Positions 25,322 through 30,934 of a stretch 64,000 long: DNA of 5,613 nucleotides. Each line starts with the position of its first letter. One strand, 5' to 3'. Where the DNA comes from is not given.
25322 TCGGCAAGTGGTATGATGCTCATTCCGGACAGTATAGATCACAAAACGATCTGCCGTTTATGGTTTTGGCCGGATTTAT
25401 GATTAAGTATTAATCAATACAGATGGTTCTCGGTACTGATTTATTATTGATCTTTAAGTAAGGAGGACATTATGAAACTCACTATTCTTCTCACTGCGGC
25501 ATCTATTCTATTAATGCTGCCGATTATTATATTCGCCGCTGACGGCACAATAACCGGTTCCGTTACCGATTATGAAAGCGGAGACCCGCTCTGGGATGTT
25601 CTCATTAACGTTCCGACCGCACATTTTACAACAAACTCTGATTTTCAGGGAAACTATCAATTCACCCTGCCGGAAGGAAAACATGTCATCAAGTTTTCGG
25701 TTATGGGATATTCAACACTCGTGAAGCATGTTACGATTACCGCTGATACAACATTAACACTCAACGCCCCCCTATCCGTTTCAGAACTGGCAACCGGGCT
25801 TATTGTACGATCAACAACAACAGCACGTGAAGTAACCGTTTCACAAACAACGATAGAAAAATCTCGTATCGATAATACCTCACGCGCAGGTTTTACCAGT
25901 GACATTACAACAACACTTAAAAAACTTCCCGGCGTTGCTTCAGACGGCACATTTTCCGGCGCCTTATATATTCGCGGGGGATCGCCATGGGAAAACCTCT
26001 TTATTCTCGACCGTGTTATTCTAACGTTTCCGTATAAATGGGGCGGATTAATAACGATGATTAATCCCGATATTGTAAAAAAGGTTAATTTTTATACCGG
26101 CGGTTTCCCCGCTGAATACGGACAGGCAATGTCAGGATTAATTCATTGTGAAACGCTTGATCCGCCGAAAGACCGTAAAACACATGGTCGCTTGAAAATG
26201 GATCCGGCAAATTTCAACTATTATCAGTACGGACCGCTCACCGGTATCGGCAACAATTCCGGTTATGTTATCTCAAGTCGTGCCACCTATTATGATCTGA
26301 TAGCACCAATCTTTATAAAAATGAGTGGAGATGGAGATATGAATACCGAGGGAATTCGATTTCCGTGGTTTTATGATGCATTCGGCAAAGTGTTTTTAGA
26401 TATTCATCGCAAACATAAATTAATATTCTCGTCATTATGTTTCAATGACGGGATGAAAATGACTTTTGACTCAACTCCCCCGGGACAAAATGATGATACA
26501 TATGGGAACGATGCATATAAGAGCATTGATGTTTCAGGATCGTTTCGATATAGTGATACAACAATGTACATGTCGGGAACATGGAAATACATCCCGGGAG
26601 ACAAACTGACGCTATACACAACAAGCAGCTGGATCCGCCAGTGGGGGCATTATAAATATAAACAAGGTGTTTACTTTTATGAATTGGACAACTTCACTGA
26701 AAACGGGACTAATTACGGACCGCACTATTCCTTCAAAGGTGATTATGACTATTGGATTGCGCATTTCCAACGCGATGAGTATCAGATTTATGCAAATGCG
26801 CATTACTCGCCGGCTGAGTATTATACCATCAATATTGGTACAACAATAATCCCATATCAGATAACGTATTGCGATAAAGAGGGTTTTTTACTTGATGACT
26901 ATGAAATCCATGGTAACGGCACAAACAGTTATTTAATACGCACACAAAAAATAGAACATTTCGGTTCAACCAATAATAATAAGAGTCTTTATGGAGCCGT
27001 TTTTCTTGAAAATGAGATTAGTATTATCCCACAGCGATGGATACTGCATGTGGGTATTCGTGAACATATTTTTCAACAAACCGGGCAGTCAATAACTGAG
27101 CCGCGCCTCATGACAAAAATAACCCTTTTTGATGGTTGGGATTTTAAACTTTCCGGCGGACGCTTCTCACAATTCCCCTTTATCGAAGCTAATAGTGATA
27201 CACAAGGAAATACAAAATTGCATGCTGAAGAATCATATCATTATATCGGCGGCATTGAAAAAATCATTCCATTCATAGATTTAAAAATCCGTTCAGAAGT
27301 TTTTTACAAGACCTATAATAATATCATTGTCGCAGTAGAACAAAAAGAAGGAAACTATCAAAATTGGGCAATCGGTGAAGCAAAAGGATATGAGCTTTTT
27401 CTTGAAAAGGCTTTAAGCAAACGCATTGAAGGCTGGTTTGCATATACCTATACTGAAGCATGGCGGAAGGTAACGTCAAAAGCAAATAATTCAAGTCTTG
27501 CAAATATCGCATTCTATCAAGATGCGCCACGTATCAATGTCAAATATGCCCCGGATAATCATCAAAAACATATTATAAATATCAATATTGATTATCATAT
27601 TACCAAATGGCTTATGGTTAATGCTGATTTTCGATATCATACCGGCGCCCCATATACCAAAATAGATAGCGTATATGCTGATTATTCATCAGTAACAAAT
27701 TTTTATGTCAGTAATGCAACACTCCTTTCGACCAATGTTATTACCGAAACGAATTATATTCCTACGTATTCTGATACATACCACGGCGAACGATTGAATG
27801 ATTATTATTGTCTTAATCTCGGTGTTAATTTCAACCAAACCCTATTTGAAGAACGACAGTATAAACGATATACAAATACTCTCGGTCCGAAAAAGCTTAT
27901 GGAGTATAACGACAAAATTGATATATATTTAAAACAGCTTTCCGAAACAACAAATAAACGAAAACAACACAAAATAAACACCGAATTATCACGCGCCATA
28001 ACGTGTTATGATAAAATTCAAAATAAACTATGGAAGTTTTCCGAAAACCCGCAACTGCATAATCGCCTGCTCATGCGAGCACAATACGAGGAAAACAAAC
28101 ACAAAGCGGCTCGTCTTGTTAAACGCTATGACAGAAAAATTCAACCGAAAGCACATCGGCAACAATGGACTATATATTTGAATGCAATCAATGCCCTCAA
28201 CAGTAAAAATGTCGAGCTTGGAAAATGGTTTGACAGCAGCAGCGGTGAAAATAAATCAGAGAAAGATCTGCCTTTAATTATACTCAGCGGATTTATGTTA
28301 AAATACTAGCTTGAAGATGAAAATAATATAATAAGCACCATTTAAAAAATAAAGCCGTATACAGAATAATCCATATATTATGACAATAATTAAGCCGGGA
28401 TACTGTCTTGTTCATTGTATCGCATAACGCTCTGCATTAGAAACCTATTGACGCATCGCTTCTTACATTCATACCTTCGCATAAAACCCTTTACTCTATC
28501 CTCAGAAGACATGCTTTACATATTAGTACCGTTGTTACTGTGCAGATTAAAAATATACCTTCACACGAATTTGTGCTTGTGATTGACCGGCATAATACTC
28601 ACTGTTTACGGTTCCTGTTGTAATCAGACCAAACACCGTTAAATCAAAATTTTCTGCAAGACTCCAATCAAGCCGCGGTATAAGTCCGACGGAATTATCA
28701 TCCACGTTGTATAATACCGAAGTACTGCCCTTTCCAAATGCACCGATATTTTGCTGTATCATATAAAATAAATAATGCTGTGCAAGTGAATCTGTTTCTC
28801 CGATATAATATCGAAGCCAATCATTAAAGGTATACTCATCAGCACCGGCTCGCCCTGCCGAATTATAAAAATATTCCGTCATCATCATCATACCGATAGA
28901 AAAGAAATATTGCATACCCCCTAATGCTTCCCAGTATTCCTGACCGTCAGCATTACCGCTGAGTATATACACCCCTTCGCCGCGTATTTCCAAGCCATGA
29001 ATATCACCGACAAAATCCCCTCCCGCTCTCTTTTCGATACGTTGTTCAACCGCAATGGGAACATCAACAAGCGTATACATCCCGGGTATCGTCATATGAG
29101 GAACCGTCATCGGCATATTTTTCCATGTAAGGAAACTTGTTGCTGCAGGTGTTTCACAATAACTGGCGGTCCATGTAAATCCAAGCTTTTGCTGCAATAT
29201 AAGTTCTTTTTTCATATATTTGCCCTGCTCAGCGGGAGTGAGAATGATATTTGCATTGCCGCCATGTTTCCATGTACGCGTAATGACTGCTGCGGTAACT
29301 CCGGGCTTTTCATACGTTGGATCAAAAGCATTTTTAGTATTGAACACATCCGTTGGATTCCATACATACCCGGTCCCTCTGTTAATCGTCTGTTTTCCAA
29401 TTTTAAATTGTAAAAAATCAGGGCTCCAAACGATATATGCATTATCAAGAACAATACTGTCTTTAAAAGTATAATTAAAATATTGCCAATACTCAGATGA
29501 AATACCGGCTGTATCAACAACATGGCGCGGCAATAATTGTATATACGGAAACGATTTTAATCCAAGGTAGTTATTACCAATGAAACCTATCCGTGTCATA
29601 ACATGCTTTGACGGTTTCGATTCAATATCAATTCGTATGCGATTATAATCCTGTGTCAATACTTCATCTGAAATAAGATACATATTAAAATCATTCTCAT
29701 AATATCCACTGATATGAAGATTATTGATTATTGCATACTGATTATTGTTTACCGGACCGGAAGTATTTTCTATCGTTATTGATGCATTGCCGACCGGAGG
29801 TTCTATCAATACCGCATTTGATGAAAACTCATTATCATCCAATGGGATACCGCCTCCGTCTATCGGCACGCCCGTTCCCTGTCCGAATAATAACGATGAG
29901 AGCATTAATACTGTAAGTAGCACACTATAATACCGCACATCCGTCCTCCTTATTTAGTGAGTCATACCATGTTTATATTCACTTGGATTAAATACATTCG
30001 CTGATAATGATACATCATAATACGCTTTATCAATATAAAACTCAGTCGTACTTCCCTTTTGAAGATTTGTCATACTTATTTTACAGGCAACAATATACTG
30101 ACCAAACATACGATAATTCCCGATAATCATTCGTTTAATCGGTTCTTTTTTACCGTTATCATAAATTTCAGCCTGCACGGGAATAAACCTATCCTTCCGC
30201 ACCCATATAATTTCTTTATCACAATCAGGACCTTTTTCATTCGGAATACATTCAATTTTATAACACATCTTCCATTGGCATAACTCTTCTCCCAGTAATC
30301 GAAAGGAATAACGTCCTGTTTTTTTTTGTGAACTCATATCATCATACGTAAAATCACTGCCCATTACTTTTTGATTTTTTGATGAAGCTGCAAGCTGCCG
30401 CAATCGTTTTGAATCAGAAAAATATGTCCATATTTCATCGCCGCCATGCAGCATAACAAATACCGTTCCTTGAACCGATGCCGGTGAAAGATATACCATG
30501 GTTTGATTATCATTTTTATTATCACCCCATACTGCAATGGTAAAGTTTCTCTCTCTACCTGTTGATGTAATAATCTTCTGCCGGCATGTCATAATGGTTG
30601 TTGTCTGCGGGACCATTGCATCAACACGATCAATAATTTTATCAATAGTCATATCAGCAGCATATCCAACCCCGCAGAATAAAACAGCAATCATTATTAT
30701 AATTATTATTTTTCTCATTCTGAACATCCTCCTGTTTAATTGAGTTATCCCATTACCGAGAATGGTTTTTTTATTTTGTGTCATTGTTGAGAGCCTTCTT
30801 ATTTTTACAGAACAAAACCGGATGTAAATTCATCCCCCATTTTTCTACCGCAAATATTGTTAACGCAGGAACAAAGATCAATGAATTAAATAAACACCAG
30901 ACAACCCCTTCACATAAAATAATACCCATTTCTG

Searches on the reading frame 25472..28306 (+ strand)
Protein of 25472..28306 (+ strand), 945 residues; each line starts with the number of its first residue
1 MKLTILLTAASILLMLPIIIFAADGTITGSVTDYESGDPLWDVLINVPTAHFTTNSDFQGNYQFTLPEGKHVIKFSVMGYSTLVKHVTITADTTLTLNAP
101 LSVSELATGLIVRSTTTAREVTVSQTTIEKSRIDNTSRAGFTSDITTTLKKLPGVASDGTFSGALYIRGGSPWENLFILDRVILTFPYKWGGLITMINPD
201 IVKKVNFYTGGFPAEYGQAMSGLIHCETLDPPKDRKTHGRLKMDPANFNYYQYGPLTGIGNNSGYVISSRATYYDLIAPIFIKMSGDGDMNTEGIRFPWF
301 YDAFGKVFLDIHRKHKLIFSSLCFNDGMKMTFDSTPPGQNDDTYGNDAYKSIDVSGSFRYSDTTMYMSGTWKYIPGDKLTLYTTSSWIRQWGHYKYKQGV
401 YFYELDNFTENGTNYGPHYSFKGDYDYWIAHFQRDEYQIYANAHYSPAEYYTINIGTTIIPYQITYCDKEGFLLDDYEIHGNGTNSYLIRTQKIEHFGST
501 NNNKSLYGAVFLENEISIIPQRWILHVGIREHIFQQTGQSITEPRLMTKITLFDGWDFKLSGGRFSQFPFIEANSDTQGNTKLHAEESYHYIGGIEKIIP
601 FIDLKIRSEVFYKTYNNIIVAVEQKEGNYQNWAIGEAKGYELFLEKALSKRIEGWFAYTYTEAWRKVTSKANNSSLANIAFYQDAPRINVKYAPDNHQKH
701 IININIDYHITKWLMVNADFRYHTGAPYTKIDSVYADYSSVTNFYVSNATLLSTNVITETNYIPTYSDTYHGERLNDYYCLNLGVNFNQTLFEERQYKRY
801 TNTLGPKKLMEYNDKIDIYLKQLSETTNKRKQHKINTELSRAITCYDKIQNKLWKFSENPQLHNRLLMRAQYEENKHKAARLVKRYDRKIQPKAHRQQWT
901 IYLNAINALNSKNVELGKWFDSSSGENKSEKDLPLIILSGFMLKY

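Call 56: search_protein_families(library=pfam, proteins=[window:25472-28306:+], max_evalue=0.00001)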
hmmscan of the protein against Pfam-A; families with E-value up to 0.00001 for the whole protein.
window:25472-28306:+ (945 aa): 2 families
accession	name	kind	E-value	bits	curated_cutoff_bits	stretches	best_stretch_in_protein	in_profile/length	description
PF13715.12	CarbopepD_reg_2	-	1.4e-13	51.1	32.2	1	27-102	1-77/88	CarboxypepD_reg-like domain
PF07715.20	Plug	-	1.9e-07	32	23.9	1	118-220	2-104/107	TonB-dependent Receptor Plug Domain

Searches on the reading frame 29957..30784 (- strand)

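Call 56: search_protein_families(library=pfam, proteins=[window:29957-30784:-], max_evalue=0.00001)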
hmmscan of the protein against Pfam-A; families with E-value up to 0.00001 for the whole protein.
window:29957-30784:- (276 aa): 1 family
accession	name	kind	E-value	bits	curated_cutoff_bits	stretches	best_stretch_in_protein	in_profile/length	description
PF17131.11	LolA_like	-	5.8e-46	156.9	30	1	91-268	2-180/184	Outer membrane lipoprotein-sorting protein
